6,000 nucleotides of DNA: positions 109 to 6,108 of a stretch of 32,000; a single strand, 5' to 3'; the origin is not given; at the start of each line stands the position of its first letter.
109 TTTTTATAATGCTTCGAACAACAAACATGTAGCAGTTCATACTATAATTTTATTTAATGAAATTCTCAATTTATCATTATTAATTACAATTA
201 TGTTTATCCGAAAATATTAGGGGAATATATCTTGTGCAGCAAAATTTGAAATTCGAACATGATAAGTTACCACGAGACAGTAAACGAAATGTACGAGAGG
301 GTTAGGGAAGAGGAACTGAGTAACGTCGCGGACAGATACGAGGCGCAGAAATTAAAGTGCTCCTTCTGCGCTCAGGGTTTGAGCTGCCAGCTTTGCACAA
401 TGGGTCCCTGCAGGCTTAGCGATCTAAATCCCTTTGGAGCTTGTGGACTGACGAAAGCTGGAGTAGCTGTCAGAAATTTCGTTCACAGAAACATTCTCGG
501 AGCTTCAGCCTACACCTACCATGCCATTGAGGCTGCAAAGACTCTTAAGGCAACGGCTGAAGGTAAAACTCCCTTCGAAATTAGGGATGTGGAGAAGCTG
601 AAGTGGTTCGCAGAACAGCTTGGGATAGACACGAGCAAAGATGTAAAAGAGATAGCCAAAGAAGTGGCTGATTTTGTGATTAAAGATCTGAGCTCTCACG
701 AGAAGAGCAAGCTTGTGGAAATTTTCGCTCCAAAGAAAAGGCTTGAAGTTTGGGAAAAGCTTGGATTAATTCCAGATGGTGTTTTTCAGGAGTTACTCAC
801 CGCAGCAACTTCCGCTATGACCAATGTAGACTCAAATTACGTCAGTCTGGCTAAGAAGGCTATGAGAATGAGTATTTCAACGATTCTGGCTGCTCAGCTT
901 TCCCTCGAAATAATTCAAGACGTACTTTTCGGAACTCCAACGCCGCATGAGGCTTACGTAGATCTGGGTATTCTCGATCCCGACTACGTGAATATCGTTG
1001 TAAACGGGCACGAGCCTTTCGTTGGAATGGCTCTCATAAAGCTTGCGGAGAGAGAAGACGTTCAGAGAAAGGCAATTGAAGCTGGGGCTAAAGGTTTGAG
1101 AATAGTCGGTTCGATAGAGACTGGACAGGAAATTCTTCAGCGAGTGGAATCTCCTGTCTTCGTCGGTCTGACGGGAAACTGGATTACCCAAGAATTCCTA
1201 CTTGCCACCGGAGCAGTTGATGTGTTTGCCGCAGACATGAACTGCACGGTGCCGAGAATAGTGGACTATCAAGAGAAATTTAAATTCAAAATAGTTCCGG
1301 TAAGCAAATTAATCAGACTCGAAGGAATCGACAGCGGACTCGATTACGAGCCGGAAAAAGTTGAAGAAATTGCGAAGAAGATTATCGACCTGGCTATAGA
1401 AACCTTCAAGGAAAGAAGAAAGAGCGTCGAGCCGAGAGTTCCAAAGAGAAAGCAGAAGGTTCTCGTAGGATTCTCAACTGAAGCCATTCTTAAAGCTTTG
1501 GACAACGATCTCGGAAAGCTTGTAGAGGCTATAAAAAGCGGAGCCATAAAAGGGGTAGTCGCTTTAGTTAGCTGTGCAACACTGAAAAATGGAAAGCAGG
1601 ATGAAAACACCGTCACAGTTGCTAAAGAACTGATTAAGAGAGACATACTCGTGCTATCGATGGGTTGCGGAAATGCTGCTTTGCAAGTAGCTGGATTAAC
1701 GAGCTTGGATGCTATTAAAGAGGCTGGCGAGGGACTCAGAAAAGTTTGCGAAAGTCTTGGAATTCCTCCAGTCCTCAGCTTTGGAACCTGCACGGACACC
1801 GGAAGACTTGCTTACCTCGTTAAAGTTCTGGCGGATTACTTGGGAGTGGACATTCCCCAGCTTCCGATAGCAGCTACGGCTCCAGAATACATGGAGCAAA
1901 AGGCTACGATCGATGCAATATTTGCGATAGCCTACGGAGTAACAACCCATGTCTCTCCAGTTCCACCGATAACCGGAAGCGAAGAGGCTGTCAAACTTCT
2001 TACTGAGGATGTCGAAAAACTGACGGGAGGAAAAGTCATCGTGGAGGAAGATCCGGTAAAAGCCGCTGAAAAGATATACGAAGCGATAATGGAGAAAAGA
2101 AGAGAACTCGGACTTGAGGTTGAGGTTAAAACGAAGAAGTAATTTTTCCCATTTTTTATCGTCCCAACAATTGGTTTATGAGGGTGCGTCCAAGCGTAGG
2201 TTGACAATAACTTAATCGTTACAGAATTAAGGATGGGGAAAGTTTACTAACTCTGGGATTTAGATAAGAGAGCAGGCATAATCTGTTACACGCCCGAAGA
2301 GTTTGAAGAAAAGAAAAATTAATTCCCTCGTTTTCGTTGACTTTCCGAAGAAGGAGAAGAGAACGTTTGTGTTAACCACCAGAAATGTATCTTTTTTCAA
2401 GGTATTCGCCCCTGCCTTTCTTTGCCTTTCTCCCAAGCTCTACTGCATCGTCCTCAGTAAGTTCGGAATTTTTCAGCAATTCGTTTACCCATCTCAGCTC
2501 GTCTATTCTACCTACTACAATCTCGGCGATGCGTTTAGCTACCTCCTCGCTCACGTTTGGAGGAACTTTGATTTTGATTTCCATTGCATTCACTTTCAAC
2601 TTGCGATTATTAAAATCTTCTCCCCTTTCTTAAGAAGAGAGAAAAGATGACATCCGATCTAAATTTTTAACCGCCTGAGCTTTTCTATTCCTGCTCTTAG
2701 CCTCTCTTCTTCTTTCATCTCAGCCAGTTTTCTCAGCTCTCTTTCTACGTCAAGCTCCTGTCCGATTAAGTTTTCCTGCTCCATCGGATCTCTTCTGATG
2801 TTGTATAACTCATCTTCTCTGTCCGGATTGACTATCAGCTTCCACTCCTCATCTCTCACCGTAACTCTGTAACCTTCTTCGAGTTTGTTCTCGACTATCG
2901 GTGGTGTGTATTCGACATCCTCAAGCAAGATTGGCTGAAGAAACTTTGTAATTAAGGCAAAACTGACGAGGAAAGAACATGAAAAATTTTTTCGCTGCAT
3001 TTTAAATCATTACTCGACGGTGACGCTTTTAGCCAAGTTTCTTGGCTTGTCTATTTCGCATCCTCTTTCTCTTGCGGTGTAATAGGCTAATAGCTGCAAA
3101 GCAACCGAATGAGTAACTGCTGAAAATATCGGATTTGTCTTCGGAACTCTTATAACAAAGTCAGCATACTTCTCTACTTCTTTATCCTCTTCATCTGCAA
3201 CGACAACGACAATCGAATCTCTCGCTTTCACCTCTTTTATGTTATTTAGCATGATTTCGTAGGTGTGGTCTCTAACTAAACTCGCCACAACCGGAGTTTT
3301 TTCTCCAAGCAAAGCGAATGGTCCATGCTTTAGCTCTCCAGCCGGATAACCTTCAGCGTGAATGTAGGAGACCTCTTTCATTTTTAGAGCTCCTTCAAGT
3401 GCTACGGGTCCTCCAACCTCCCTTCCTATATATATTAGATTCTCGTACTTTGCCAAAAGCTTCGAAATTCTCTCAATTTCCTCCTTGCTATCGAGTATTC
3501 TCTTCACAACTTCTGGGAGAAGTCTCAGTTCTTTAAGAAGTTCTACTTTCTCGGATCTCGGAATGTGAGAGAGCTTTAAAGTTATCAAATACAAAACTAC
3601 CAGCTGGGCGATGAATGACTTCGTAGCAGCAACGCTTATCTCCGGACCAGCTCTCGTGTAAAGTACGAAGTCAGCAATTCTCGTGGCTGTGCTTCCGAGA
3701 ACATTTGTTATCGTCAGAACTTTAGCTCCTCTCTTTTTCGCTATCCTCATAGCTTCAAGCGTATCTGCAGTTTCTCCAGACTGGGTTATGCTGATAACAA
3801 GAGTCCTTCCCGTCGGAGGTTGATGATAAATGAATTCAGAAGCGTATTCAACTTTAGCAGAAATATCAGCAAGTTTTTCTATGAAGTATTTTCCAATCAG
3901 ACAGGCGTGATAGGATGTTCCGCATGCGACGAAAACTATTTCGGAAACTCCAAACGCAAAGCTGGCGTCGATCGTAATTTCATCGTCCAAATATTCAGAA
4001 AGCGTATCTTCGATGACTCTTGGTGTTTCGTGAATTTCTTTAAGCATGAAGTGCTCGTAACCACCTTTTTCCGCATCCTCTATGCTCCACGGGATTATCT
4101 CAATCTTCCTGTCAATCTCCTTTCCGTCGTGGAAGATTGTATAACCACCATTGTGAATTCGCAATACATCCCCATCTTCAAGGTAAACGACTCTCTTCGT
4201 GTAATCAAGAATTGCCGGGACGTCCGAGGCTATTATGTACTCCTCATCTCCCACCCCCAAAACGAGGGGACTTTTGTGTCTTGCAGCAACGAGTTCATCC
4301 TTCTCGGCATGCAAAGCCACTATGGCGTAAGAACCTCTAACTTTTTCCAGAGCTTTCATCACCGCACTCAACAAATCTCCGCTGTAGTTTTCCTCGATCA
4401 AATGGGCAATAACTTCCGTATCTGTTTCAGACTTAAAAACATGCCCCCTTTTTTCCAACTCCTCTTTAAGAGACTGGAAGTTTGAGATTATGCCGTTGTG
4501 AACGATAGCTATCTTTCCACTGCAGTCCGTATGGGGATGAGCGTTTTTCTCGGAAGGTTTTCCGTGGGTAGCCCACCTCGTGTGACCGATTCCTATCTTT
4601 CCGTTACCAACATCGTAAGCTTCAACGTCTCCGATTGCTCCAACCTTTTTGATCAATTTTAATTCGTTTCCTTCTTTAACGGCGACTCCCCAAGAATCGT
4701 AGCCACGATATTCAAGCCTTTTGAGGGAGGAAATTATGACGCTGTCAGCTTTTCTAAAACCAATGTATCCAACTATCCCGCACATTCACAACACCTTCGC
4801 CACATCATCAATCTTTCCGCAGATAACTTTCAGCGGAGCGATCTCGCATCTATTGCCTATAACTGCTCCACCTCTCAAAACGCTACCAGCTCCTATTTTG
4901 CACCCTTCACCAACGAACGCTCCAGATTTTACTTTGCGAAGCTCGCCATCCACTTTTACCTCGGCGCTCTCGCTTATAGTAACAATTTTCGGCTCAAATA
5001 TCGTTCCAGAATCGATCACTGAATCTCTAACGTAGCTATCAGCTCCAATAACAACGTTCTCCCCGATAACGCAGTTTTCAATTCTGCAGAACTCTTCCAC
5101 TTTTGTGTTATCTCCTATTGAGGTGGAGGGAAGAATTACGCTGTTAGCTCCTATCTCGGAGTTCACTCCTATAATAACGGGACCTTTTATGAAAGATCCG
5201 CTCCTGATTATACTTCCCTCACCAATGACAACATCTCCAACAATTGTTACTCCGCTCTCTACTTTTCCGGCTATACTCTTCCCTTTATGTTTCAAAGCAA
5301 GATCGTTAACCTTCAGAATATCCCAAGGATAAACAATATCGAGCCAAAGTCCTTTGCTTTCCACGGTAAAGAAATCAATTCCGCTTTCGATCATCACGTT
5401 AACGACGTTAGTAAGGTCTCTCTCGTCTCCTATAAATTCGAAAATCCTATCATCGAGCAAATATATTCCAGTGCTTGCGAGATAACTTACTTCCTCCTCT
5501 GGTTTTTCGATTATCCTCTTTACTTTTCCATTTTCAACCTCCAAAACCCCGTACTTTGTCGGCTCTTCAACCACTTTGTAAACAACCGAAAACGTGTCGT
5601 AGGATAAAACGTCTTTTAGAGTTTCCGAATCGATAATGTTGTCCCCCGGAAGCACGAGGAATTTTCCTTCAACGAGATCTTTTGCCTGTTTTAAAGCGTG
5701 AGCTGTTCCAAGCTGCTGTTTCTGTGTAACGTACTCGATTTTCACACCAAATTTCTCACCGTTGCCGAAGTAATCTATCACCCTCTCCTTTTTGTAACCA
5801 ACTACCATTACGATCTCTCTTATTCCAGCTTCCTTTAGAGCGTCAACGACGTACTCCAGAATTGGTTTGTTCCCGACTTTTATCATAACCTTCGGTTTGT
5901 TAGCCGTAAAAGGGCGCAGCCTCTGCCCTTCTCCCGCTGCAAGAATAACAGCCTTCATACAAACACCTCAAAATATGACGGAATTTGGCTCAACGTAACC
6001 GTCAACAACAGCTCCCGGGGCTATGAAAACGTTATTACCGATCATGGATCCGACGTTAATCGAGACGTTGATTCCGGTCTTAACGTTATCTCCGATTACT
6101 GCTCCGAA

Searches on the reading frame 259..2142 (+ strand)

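Call 52: search_protein_families(library=pfam, proteins=[window:259-2142:+], max_evalue=0.00001)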
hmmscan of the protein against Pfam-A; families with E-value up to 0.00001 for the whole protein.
window:259-2142:+ (627 aa): 1 family
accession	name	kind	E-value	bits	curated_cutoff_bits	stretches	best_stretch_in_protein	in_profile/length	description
PF03063.25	Prismane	-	4.7e-152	507.7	27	1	42-599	2-512/513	Prismane/CO dehydrogenase family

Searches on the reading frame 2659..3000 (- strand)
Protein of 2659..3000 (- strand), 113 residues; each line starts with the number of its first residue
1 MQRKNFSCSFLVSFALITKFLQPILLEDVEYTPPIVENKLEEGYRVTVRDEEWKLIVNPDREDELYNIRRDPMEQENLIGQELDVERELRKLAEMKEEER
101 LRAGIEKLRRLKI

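Call 20: search_protein_families(library=pfam, proteins=[window:2659-3000:-], max_evalue=0.01)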
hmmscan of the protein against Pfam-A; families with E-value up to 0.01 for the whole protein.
window:2659-3000:- (113 aa): 1 family
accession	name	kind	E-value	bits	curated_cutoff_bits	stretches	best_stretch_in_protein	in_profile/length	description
PF16347.10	SGSH_C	-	0.002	18.7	29.3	1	46-89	97-144/154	N-sulphoglucosamine sulphohydrolase, C-terminal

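Call 69: search_protein_families(library=ncbifam, proteins=[window:2659-3000:-], max_evalue=0.001)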
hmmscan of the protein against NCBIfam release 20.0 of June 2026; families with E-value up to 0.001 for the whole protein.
window:2659-3000:- (113 aa): 1 family
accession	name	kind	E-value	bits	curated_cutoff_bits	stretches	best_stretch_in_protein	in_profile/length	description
TIGR03417.1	chol_sulfatase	equivalog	0.00036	19.5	433.45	1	46-106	387-443/500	choline-sulfatase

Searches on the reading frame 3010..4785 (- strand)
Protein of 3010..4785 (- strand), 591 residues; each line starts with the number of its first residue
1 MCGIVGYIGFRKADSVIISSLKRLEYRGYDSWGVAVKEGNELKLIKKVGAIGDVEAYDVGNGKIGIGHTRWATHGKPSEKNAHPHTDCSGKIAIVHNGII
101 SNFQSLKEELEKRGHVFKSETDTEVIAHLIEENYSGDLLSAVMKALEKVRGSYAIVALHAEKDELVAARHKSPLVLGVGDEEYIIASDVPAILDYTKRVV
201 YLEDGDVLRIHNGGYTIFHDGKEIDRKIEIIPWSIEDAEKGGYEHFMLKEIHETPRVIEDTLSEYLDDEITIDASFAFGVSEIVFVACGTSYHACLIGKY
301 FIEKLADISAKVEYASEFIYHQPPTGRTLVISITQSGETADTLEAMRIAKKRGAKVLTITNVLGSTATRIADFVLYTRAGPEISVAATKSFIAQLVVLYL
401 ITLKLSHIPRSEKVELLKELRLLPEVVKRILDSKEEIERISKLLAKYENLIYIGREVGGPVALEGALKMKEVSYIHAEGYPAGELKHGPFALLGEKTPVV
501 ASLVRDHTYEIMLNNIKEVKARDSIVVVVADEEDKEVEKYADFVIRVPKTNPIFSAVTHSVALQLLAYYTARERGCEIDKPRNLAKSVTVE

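Call 52: search_protein_families(library=pfam, proteins=[window:3010-4785:-], max_evalue=0.00001)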
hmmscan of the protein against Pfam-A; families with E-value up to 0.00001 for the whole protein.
window:3010-4785:- (591 aa): 3 families
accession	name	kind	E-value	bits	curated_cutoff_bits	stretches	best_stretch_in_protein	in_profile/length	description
PF01380.27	SIS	-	4.1e-51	172.6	25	2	282-402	7-129/131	SIS domain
PF13522.11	GATase_6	-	1.2e-24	87.2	27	1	61-188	9-130/130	Glutamine amidotransferase domain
PF13537.11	GATase_7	-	1e-20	74.4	25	1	76-193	7-122/123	Glutamine amidotransferase domain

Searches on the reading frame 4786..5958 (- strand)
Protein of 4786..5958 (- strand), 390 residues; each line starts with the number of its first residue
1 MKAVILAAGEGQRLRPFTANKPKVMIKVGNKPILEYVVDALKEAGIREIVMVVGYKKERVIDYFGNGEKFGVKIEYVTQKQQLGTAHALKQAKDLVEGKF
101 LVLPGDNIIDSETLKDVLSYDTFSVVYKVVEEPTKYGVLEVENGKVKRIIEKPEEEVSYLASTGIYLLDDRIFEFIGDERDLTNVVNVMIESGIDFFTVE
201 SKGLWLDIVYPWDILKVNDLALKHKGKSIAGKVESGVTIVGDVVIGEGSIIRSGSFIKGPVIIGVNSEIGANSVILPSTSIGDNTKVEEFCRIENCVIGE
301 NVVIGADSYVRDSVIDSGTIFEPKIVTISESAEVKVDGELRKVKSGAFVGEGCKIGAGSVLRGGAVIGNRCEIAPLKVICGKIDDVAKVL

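Call 52: search_protein_families(library=pfam, proteins=[window:4786-5958:-], max_evalue=0.00001)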
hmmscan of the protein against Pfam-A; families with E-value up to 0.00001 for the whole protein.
window:4786-5958:- (390 aa): 5 families
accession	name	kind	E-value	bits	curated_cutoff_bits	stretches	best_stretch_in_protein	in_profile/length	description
PF00483.29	NTP_transferase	-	8.5e-44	150.4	21.2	1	2-219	1-240/245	Nucleotidyl transferase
PF00132.30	Hexapep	-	1.3e-24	85.2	27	2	347-379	2-34/36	Bacterial transferase hexapeptide (six repeats)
PF25084.1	LbH_EIF2B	-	1.4e-12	47.9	54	1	233-323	12-101/105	EIF2B subunit epsilon LbH domain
PF12804.13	NTP_transf_3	-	2.4e-12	47.8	27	1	3-119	1-109/160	MobA-like NTP transferase domain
PF14602.12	Hexapep_2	-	4e-08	33.3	27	0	260-288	1-27/34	Hexapeptide repeat of succinyl-transferase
